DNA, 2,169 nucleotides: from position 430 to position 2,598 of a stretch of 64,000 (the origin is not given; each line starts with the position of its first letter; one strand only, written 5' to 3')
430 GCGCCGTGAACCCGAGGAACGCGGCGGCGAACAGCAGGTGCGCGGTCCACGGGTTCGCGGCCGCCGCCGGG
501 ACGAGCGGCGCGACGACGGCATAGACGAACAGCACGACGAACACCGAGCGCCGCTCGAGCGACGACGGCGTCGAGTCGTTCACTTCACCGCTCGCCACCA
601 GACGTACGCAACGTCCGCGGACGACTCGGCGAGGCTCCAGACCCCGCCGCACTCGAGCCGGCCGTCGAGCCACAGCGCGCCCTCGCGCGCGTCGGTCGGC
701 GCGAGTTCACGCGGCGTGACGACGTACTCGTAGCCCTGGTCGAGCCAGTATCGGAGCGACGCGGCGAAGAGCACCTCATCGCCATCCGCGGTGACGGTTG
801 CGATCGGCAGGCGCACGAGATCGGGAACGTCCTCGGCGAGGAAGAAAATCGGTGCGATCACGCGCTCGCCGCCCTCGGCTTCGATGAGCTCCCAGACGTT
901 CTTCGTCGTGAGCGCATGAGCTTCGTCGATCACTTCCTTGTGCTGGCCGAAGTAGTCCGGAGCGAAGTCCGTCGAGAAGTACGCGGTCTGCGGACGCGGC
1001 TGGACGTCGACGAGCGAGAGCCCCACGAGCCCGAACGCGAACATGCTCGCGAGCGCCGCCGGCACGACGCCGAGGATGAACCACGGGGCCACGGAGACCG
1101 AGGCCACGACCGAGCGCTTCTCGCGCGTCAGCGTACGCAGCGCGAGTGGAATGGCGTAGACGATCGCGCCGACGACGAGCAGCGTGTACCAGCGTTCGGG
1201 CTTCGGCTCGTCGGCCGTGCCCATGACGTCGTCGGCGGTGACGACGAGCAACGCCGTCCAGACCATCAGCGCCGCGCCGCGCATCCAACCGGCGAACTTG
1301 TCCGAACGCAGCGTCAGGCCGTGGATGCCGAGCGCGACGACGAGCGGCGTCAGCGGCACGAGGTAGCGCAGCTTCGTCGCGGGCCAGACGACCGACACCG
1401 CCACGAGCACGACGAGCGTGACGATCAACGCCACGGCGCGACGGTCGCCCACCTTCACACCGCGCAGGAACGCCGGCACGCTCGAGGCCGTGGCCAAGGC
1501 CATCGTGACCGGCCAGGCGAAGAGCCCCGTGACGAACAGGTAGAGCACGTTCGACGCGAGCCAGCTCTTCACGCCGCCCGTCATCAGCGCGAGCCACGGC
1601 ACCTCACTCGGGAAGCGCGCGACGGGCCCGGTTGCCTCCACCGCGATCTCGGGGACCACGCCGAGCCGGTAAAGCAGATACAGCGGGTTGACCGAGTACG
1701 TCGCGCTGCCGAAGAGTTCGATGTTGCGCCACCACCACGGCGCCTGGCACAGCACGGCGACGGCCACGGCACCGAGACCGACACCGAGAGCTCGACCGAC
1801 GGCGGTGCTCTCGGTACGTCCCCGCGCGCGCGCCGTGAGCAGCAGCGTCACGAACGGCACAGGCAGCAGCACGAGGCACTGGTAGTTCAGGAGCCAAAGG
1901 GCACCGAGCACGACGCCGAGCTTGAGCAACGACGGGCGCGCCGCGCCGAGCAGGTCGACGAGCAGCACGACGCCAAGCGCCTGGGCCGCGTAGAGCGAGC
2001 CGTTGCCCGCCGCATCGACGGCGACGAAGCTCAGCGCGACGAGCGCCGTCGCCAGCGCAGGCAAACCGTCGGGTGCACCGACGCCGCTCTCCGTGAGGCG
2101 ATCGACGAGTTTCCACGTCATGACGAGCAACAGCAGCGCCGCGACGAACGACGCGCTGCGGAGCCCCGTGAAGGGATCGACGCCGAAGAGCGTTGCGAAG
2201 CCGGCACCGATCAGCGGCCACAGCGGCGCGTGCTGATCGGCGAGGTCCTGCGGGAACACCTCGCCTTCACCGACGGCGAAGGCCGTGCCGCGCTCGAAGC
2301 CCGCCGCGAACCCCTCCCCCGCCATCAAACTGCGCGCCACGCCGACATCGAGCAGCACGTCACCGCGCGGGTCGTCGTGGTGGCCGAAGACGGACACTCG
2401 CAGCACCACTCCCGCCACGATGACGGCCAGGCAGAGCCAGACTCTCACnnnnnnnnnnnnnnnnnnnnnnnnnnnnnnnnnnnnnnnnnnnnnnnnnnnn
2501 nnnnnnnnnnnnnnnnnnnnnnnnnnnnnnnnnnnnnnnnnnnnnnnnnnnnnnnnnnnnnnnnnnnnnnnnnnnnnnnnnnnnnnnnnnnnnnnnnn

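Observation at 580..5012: A translationally coupled operon linking an ABC transporter, a periplasmic protein and a GT39 (PMT/ArnT-like) glycosyltransferase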

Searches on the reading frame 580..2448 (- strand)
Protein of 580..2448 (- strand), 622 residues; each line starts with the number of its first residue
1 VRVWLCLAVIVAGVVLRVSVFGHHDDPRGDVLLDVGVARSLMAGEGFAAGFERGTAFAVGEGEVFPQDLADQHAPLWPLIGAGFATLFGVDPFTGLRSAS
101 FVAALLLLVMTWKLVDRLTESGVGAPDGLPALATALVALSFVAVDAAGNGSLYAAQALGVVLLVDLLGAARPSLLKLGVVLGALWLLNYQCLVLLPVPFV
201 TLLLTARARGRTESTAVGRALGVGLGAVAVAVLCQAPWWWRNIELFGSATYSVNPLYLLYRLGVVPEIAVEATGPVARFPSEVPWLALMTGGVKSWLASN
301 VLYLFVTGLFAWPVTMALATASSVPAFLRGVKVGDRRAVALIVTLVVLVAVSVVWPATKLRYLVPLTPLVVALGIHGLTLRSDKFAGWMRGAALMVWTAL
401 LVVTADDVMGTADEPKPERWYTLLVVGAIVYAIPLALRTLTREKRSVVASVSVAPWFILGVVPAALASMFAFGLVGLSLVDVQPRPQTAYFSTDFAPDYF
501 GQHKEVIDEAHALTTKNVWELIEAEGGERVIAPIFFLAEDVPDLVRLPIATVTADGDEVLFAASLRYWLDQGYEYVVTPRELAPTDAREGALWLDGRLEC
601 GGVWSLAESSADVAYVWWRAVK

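Call 3: search_protein_families(library=pfam, proteins=[window:580-2448:-], max_evalue=0.01)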
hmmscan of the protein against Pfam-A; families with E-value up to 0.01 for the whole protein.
window:580-2448:- (622 aa): 0 families

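Call 5: search_protein_families(library=pfam, proteins=[window:580-2448:-], max_evalue=10)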
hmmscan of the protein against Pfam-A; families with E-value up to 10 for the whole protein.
window:580-2448:- (622 aa): 0 families

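Call 6: search_protein_families(library=ncbifam, proteins=[window:580-2448:-], max_evalue=10)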
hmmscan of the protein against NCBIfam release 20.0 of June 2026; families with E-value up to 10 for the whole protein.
window:580-2448:- (622 aa): 0 families
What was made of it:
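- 580..2448 (-): 622-aa GT-C-fold glycosyltransferase of an unclassified PMT_2-like family: about 13 TM helices plus a C-terminal periplasmic alpha/beta domain. Conserved D30-x3-D34 after TM1, D71-Q-H-x-P-L-W-P, W238/R241/N242, K359/R361. No Pfam or NCBIfam hit itself (calls 3, 5, 6).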

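Call 7: find_homologous_proteins(query=window:580-2448:-, max_evalue=0.001)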
Query window:580-2448:- (622 aa): 54 proteins with E <= 0.001 among 8000 candidates.
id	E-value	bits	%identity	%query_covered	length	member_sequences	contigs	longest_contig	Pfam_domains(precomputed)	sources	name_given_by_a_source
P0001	0.0e+0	1353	100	100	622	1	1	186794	-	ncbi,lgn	-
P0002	2.2e-236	804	64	100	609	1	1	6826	-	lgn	-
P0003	2.9e-219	748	61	100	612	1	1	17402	-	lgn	-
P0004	1.6e-130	455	45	97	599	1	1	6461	-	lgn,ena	-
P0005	3.1e-128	447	46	96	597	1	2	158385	-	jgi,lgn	jgi:hypothetical protein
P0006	9.6e-128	446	44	95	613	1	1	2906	-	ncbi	-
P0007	4.5e-125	437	45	98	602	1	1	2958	PF13231.13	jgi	jgi:4-amino-4-deoxy-L-arabinose transferase-like glycosyltransferase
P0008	2.4e-123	431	44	100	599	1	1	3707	-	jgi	jgi:4-amino-4-deoxy-L-arabinose transferase-like glycosyltransferase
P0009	6.0e-122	426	44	96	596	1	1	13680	PF13231.13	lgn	-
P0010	3.5e-121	424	44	98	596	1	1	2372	-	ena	-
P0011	1.7e-120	422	46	96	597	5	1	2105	-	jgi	jgi:hypothetical protein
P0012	1.1e-119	419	44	96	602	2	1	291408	PF13231.13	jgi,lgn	jgi:4-amino-4-deoxy-L-arabinose transferase-like glycosyltransferase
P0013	4.9e-118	413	42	96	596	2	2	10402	PF13231.13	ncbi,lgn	-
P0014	1.3e-117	412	44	96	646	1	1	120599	-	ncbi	-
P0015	2.9e-117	411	44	95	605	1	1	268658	PF13231.13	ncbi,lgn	-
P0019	1.8e-116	408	44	95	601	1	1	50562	PF13231.13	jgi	-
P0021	1.2e-115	406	42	98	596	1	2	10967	PF13231.13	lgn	-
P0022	3.7e-114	401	43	100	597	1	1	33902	PF13231.13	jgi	-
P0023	9.5e-114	399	42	98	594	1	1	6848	PF13231.13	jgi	jgi:4-amino-4-deoxy-L-arabinose transferase-like glycosyltransferase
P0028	1.3e-111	392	46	87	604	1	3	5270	PF13231.13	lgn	-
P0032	2.2e-109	385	44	90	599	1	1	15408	PF13231.13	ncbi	-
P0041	1.1e-101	359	43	96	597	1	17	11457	PF13231.13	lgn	-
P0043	1.3e-98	349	39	95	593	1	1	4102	PF13231.13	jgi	jgi:hypothetical protein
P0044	1.2e-94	336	40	96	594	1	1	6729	PF13231.13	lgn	-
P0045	2.4e-91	325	41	87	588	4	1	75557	PF13231.13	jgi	jgi:hypothetical protein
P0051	3.0e-33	133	33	59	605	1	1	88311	-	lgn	-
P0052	3.9e-32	130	32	60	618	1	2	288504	-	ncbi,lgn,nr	ncbi:MAG: hypothetical protein HY286_11005 [Planctomycetes bacterium]|nr:hypothetical protein [Planc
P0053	1.0e-25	109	34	59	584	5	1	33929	-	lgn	-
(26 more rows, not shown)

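Call 9: search_solved_structures(query=A1, max_evalue=10, show_alignments=2)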
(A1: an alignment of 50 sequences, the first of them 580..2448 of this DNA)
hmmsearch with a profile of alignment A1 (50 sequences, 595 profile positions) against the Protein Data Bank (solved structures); distinct sequences matched with E-value up to 10: 0.

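Call 10: search_protein_families(library=pfam, alignment_id=A1, max_evalue=0.01)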
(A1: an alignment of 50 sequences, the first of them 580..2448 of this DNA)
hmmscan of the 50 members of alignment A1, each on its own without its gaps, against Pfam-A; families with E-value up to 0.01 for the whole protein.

A. member 1, window:580-2448:- (622 aa): 0 families

B. families by the number of members that match (of 50 scanned): 2 families
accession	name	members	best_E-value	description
PF13231.12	PMT_2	27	3.5e-08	Dolichyl-phosphate-mannose-protein mannosyltransferase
PF10060.15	DUF2298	1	0.00097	Uncharacterized membrane protein (DUF2298)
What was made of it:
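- On GT39 / PMT protein O-mannosyltransferases: Among 50 homologues only PMT_2 and one DUF2298 hit were found (call 10).
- Closest known: Protein O-mannosyltransferases. Different: No PMT, PMT_4TMC or MIR domains (call 10).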

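Call 12: find_encoding_contigs(protein=P0001, flank=10000, max_places=3)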
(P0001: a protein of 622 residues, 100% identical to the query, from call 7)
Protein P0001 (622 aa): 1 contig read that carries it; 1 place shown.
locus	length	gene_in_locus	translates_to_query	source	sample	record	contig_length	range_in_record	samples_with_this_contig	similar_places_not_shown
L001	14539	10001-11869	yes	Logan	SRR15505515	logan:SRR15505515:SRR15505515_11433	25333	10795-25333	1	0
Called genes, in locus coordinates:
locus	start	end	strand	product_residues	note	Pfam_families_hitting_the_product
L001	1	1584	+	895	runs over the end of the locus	PF12228:DUF3604 (faint)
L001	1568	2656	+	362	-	PF20706:GT4-conflict, PF00534:Glycos_transf_1, PF13692:Glyco_trans_1_4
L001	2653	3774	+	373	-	PF13439:Glyco_transf_4, PF20706:GT4-conflict (weak), PF00534:Glycos_transf_1, PF13692:Glyco_trans_1_4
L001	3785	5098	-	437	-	PF01839:FG-GAP, PF13517:FG-GAP_3 (weak), PF01839:FG-GAP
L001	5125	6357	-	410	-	PF01839:FG-GAP (weak), PF13517:FG-GAP_3 (faint), PF01839:FG-GAP, PF14312:FG-GAP_2 (weak), PF01839:FG-GAP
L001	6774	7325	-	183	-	PF16697:Yop-YscD_cpl (weak)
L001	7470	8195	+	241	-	PF00005:ABC_tran, PF13304:AAA_21 (weak)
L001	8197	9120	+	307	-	-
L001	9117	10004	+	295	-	-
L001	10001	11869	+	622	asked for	-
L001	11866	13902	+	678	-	PF04932:Wzy_C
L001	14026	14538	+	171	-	?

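Call 13: find_related_loci(query=A1, collection=genome_contigs, flank=10000)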
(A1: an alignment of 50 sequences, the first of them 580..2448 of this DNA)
Query A1 (622 aa) in genome_contigs; peptide patterns used: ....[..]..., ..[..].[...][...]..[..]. (x = any residue, [..] = any of these).
58 stretches matched a pattern; 13 encode a relative of the query (tblastn E <= 1e-3); 13 distinct loci.
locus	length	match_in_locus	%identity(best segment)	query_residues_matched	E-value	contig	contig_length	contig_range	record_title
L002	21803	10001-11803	44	2-599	4e-110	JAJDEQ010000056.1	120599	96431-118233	MAG: Planctomycetota bacterium isolate OFTM49 OFTM49_55, whole genome shotgun sequence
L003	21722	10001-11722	43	7-599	4e-106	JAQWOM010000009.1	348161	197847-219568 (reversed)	MAG: Planctomycetota bacterium isolate cluster2_bin.203 k141_1645009, whole genome shotgun sequence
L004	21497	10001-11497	46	7-505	1e-96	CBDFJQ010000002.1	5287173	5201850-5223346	MAG: Planctomycetota bacterium isolate 32b94f43-3cea-4181-b983-06f062260e69 genome assembly, contig: contig_2, whole gen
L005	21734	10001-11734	44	5-599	5e-96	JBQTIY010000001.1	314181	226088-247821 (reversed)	MAG: Planctomycetota bacterium isolate SAW251 c_000000385855, whole genome shotgun sequence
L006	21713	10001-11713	44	17-605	2e-93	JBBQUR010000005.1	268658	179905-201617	MAG: Planctomycetota bacterium isolate Co_metawrap_1940 Cmw_1940_k141_16169212_length_268658_cov_28.9992, whole genome s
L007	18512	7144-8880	42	7-599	3e-87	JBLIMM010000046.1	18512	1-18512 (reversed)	MAG: Pseudohongiellaceae bacterium isolate 3300053785_87 Ga0535658_0007049, whole genome shotgun sequence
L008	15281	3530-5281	42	4-614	1e-93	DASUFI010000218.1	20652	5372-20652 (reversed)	MAG TPA_asm: Planctomycetota bacterium isolate SMAG_U1375 k141_1473922, whole genome shotgun sequence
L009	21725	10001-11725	43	7-599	5e-101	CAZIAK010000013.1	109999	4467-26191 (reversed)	MAG TPA_asm: uncultured Phycisphaerales bacterium isolate binchicken_co46_894 genome assembly, contig: NODE_234_length_1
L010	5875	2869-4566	42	4-599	2e-78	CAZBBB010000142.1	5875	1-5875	MAG TPA_asm: uncultured Phycisphaerales bacterium isolate SRP287453_co1_82 genome assembly, contig: NODE_26685_length_58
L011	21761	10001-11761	43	5-599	1e-73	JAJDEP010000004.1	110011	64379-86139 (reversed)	MAG: Planctomycetota bacterium isolate OFTM347 OFTM347_3, whole genome shotgun sequence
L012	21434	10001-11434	42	21-518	9e-69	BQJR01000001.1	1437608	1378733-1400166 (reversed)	MAG: Planctomycetota bacterium DHS20C15 DNA, sequence01, whole genome shotgun sequence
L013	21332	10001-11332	32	27-512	8e-38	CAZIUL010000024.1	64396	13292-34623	MAG TPA_asm: uncultured Phycisphaerales bacterium isolate SRP077602_co1_433 genome assembly, contig: NODE_1041_length_64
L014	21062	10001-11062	34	2-370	2e-23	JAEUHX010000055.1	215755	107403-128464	MAG: Planctomycetota bacterium isolate new MAG-28 k141_1906260, whole genome shotgun sequence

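Call 18: predict_structure(alignment_id=A1)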
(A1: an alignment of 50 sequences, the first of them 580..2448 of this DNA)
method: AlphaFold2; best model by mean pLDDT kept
length: 622 residues; sequences in the alignment: 50
mean_pLDDT: 92.1   pTM: 0.93
mean pLDDT of the five models: 92.1, 91.2, 90.8, 90.8, 90.1
residues with pLDDT >= 90: 499; 70-90: 91; 50-70: 26; < 50: 6
segments of 3 or more residues with pLDDT < 50: 447-449, 478-480
pLDDT, mean of each block of 10 residues (from residue 1): 90 95 92 97 97 96 95 93 98 98 98 97 89 97 96 98 98 98 97 98 92 90 98 97 95 91 92 95 93 93 95 95 95 97 98 93 98 95 85 96 93 89 93 87 57 78 86 60 74 87 90 96 98 97 95 70 96 97 94 97 83 92 89
secondary structure, 60 per line:
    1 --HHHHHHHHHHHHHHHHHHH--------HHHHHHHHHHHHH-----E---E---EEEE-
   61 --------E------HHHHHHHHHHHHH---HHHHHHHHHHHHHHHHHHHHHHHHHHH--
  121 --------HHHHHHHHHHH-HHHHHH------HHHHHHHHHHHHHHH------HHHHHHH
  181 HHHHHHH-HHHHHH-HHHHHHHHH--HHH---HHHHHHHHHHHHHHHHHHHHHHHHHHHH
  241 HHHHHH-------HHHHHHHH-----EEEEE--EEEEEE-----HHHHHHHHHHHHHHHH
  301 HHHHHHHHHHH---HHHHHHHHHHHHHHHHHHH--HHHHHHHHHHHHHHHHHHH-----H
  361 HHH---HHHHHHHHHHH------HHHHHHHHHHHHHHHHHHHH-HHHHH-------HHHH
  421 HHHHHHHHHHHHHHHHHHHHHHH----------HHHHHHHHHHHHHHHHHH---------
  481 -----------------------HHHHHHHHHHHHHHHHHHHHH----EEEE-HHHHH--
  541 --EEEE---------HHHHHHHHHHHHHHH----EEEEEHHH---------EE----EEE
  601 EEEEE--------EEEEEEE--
elements in order: H3-21 H30-42 E56-59 H76-88 H92-118 H129-139 H141-146 H153-167 H174-187 H189-194 H196-204 H213-246 H254-261 E267-271 E274-279 H285-311 H315-333 H336-354 H360-363 H367-377 H384-403 H405-409 H417-443 H454-471 H504-524 E529-532 H534-538 E543-546 H556-570 E575-579 E598-605 E614-620
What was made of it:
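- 580..2448 (-): AF2 pLDDT 92, pTM 0.93 (call 18).
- On GT-C superfamily: AF2 pLDDT 92 (call 18).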

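Call 22: fold_search(model_id=the predicted structure, library=pdb)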
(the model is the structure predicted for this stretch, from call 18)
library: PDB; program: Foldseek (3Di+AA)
matches with E <= 10: 622; with E <= 0.001: 17
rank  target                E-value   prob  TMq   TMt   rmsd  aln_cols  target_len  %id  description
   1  5gmy_A                6.2e-08  1.00  0.45  0.35  16.1       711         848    9  Crystal structure of the Archaeoglobus fulgidus oligosaccharyltransferase (O29867_ARCFU) tethered with an acceptor pep (released 2017-02-01)
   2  3wak                  3.0e-07  1.00  0.44  0.34  15.5       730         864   10  Crystal structure of the Archaeoglobus fulgidus oligosaccharyltransferase (O29867_ARCFU) in the apo form (released 2013-10-30)
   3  7e9s_A                3.4e-07  1.00  0.43  0.32  16.5       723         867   11  Archaeal oligosaccharyltransferase AglB from Archaeoglobus fulgidus in complex with an inhibitory peptide and a dolich (released 2021-09-08)
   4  3waj                  4.7e-07  1.00  0.47  0.38  13.1       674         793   11  Crystal structure of the Archaeoglobus fulgidus oligosaccharyltransferase (O29867_ARCFU) complex with Zn and sulfate (released 2013-10-30)
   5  9n9j_I                8.0e-06  1.00  0.43  0.39  15.7       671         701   11  Structure of a GRP94 folding intermediate engaged with a CCDC134- and FKBP11-bound secretory translocon (released 2025-11-19)
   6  6ftg_5                1.3e-05  1.00  0.41  0.40  16.1       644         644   12  Subtomogram average of OST-containing ribosome-translocon complexes from canine rough microsomal membranes (released 2018-03-21)
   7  5f15                  2.0e-05  1.00  0.50  0.56   8.4       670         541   12  Crystal Structure of ArnT from Cupriavidus metallidurans bound to Undecaprenyl phosphate (released 2016-02-17)
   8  8if8_B                2.2e-05  1.00  0.37  0.37  17.7       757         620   14  Arabinosyltransferase AftA (released 2023-05-31)
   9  8pn9_A                2.3e-05  1.00  0.43  0.41  14.9       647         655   11  Structure of human oligosaccharyltransferase OST-A complex bound to NGI-1 (released 2024-05-08)
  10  5ezm                  4.0e-05  1.00  0.48  0.54   8.9       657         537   14  Crystal Structure of ArnT from Cupriavidus metallidurans in the apo state (released 2016-02-17)
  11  8b6l_I                4.4e-05  1.00  0.46  0.42  13.8       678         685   11  Subtomogram average of the human Sec61-TRAP-OSTA-translocon (released 2022-12-07)
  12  6s7t_A                2.9e-04  1.00  0.46  0.41  12.6       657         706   11  Cryo-EM structure of human oligosaccharyltransferase complex OST-B (released 2019-12-18)
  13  8if8_C                3.4e-04  1.00  0.34  0.35  16.7       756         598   13  Arabinosyltransferase AftA (released 2023-05-31)
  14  7zlg_A                3.8e-04  1.00  0.40  0.38  13.4       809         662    9  Cryo-EM structure of C-mannosyltransferase CeDPY19, in complex with acceptor peptide and bound to CMT2-Fab and anti-Fa (released 2023-01-11)
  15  7zli_A                5.7e-04  1.00  0.38  0.36  15.7       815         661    9  Cryo-EM structure of C-mannosyltransferase CeDPY19, in complex with Dol25-P-Man and bound to CMT2-Fab and anti-Fab nan (released 2023-01-11)
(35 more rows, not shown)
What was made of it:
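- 580..2448 (-): Foldseek matches with E <= 0.03 are all GT-C-fold enzymes, ArnT giving the best TM of 0.50/0.56 (call 22).
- On GT39 / PMT protein O-mannosyltransferases: This is the weakest of the GT-C matches (call 22).
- On GT83 / ArnT: 5f15 and 5ezm give TM 0.50/0.56 and 0.48/0.54 over about 660 columns at 12-14% identity (call 22).
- On GT-C superfamily: Foldseek hits with E <= 0.03 are all GT-C-fold enzymes (call 22).
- Closest known: ArnT. Same: ArnT is the best global structural match (TM 0.50/0.56, call 22).
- ArnT gives the best global TM-score (0.50/0.56, call 22). The top Foldseek E-values are to protein-modifying GT-C enzymes (AglB/STT3, call 22).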

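Call 28: search_protein_families(library=pfam, proteins=[L001:11866-13902:+], max_evalue=0.001)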
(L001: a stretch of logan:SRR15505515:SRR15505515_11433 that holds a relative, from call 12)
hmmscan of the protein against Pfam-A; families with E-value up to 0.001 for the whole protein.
L001:11866-13902:+ (678 aa): 1 family
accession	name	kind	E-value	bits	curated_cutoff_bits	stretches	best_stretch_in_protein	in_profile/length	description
PF04932.20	Wzy_C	-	1.6e-12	47.9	31.7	1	194-332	2-148/149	O-Antigen ligase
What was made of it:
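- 1..583 (-): 5' part of a 678-aa Wzy_C (O-antigen ligase/polymerase family) membrane protein whose C-terminal ~250 residues lie outside the Wzy_C domain and the TM segments. The gene runs off the window. PF04932 at 47.9 bits against a cutoff of 31.7 (calls 12, 28).
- Checked: I recovered it in full from contig L001 (calls 12, 28).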

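Call 36: search_protein_families(library=ncbifam, proteins=[L001:11866-13902:+], max_evalue=0.001)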
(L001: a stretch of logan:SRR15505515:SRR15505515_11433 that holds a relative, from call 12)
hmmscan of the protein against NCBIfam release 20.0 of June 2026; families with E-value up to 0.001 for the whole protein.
L001:11866-13902:+ (678 aa): 0 families
